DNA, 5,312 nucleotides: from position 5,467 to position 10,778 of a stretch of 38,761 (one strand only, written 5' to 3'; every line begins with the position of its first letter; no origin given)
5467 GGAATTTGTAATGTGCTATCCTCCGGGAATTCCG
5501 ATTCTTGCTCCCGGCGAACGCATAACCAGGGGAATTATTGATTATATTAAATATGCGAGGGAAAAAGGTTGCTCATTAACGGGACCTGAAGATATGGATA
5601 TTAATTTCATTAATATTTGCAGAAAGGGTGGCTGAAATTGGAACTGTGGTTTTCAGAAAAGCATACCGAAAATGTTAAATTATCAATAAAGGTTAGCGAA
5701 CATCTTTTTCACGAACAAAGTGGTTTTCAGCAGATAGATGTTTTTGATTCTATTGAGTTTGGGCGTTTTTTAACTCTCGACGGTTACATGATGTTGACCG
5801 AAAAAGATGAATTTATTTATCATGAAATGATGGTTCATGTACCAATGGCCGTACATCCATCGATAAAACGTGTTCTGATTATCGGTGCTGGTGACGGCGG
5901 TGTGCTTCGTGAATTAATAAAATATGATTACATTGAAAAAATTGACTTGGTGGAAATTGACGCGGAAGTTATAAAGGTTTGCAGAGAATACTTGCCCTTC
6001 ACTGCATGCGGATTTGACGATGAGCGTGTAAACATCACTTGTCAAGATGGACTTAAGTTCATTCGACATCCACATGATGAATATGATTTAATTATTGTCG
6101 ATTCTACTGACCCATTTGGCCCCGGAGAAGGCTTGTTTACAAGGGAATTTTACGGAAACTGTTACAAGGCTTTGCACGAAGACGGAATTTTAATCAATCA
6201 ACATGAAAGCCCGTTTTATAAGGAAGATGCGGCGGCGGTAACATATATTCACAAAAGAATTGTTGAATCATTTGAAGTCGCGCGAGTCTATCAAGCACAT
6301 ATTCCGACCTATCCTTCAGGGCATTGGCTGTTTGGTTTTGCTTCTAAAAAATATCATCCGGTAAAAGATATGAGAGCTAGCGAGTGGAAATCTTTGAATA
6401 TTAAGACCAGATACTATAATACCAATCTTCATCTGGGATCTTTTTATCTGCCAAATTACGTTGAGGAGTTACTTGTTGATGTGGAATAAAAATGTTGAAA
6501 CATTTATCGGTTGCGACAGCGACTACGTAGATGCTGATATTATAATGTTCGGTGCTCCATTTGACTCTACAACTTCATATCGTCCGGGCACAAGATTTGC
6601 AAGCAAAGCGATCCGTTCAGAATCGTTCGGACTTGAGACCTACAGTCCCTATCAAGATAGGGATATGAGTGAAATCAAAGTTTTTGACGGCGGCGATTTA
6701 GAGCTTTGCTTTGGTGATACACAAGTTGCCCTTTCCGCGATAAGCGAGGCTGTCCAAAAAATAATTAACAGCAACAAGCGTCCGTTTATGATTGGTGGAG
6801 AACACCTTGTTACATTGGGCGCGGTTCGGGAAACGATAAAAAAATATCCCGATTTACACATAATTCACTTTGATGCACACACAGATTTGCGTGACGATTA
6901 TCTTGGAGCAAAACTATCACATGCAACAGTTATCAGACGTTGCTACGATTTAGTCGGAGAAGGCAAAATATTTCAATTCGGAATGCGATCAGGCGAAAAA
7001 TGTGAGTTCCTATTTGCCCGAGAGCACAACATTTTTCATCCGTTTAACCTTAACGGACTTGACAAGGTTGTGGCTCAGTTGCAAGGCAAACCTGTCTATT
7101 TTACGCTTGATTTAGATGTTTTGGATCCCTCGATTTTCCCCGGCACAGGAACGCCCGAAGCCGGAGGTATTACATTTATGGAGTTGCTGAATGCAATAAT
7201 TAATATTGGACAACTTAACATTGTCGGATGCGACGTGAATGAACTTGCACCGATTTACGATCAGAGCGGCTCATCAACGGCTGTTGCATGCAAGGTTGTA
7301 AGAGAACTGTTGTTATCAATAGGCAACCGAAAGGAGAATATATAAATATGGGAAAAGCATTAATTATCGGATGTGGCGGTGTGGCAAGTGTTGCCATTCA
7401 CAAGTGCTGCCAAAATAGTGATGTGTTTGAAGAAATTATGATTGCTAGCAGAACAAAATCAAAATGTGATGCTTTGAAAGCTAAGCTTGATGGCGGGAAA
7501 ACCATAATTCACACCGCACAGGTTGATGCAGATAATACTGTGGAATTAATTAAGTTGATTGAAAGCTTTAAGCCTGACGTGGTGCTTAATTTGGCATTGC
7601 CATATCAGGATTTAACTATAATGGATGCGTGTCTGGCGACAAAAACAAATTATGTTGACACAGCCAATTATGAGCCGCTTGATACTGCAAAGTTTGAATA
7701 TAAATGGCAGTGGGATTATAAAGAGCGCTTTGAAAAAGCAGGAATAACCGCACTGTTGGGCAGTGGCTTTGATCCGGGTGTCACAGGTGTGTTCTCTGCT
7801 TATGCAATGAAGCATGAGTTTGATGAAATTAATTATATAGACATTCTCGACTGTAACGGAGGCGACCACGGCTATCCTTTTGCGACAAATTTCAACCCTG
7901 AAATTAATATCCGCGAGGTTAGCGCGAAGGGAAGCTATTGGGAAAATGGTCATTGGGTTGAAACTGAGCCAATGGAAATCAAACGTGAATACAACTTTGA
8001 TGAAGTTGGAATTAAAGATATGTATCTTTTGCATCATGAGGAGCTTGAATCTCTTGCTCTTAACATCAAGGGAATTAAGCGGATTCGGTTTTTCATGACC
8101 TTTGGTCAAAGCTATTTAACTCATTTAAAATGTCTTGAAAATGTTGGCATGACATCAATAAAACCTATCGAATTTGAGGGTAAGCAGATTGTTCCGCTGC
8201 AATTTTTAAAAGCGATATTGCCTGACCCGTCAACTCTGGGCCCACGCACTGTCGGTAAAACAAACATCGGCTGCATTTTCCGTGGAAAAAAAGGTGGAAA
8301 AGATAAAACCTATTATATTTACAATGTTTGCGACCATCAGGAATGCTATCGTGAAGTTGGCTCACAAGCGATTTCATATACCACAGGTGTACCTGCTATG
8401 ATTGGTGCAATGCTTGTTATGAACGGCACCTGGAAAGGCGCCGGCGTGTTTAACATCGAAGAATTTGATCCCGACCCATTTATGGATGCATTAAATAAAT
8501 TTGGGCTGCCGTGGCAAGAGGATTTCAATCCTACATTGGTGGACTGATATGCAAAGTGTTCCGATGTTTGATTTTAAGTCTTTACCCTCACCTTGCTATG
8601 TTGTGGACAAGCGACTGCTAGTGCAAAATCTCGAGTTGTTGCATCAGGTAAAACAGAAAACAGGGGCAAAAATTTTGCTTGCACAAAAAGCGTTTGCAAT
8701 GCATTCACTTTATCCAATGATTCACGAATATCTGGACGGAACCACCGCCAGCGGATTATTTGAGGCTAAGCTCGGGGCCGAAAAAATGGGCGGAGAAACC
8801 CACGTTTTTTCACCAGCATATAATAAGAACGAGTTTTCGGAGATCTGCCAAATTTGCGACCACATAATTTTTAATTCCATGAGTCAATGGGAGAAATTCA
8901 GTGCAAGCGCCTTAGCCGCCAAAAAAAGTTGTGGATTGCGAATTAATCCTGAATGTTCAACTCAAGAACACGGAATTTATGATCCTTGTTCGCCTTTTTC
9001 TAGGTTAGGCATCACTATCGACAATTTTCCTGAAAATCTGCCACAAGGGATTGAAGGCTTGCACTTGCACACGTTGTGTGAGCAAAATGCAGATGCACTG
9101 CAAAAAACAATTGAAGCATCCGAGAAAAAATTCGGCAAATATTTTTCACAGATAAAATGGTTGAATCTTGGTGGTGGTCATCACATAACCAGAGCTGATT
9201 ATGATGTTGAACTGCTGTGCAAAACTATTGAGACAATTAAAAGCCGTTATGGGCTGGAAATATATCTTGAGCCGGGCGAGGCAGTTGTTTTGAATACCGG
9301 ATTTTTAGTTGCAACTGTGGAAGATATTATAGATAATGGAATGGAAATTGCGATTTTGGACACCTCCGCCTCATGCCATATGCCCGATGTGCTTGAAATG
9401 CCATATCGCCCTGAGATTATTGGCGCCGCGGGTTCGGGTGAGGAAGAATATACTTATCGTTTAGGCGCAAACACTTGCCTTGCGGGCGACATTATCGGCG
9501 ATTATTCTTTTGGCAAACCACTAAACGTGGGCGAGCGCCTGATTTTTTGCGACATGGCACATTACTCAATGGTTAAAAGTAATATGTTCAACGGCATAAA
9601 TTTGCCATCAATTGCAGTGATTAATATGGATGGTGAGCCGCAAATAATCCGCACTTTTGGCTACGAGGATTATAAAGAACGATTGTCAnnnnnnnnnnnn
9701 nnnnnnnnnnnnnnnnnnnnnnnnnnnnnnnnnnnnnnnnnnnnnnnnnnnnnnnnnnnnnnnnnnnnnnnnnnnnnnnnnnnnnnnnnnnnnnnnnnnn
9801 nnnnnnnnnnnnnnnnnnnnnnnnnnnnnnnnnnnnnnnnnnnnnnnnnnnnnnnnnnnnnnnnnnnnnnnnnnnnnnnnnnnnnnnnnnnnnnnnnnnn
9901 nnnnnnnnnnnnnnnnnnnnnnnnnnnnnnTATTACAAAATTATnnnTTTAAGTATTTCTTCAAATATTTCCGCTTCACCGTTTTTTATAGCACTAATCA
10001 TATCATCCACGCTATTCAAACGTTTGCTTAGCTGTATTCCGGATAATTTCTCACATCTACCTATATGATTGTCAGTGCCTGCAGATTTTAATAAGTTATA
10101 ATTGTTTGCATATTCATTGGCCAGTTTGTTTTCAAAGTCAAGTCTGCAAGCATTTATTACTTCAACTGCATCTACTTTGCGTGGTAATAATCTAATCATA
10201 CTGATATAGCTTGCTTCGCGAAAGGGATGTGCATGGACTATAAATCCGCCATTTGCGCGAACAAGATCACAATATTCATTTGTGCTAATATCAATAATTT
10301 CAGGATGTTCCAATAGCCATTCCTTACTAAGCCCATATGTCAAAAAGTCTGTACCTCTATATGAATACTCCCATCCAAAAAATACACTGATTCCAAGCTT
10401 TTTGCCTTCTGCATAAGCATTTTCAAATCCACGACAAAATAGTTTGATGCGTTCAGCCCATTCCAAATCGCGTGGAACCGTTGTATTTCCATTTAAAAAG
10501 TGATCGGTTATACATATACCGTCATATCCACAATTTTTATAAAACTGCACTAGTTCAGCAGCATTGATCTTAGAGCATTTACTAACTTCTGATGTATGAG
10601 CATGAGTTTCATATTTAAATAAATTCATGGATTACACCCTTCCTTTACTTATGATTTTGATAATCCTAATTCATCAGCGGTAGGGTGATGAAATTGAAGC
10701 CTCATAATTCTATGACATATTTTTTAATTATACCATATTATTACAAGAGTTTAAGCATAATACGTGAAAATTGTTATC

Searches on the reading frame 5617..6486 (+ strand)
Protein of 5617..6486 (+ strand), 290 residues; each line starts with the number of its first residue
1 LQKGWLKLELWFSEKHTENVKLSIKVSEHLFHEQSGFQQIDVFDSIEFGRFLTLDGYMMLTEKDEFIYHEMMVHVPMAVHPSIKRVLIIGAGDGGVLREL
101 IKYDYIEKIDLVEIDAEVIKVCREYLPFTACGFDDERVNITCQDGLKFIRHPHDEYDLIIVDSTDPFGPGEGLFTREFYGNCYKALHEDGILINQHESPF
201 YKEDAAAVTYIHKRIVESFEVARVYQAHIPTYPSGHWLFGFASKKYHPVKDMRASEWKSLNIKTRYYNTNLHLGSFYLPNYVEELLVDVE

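Call 40: search_protein_families(library=pfam, proteins=[window:5617-6486:+], max_evalue=0.001)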
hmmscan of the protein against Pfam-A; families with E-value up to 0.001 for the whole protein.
window:5617-6486:+ (290 aa): 3 families
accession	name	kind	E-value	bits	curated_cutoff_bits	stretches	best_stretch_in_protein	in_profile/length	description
PF01564.23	Spermine_synth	-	1.3e-62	211.1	22.9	1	65-245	1-179/186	Spermine/spermidine synthase domain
PF17284.7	Spermine_synt_N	-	1.5e-16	60.4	22.1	1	10-62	1-53/53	Spermidine synthase tetramerisation domain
PF05891.18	Methyltransf_PK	-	0.00037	20.5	27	1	82-194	55-159/218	AdoMet dependent proline di-methyltransferase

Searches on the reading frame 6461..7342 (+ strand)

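Call 40: search_protein_families(library=pfam, proteins=[window:6461-7342:+], max_evalue=0.001)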
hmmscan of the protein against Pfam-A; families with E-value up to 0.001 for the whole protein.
window:6461-7342:+ (294 aa): 1 family
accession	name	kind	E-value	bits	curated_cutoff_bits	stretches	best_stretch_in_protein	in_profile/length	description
PF00491.26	Arginase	-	3.1e-78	263.5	22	1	25-284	1-278/280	Arginase family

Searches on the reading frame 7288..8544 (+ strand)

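Call 40: search_protein_families(library=pfam, proteins=[window:7288-8544:+], max_evalue=0.001)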
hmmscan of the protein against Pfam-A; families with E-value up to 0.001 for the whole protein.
window:7288-8544:+ (419 aa): 2 families
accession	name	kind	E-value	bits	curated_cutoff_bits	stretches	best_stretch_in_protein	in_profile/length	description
PF16653.10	Sacchrp_dh_C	-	2.5e-45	156.1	31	1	160-406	1-264/265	Saccharopine dehydrogenase C-terminal domain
PF03435.24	Sacchrp_dh_NADP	-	5.8e-35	120.9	25.1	1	25-156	2-129/129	Saccharopine dehydrogenase NADP binding domain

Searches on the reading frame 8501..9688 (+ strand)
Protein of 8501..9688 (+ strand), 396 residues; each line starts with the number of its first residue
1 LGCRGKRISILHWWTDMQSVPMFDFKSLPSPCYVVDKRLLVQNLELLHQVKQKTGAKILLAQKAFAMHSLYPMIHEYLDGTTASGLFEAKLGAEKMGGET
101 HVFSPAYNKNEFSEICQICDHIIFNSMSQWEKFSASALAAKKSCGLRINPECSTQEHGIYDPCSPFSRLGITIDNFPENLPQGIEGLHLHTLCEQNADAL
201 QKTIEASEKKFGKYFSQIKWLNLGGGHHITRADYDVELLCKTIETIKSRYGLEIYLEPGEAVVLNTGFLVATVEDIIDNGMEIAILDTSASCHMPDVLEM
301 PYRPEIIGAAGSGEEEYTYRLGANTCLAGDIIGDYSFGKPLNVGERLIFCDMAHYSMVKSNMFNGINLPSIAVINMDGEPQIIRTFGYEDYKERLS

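Call 40: search_protein_families(library=pfam, proteins=[window:8501-9688:+], max_evalue=0.001)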
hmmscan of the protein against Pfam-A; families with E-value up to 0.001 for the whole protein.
window:8501-9688:+ (396 aa): 1 family
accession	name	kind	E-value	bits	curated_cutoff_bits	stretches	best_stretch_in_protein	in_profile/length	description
PF00278.28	Orn_DAP_Arg_deC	-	4e-11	43.5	23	1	32-352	1-94/95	Pyridoxal-dependent decarboxylase, C-terminal sheet domain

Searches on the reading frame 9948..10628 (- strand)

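Call 40: search_protein_families(library=pfam, proteins=[window:9948-10628:-], max_evalue=0.001)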
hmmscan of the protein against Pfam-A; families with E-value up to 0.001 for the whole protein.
window:9948-10628:- (227 aa): 2 families
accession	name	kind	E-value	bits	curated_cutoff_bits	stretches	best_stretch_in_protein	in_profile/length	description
PF02811.25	PHP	-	5.2e-08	33.8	26.4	1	8-107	2-71/164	PHP domain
PF13263.12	PHP_C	-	0.00079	19.4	21.3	0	166-218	3-55/56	PHP-associated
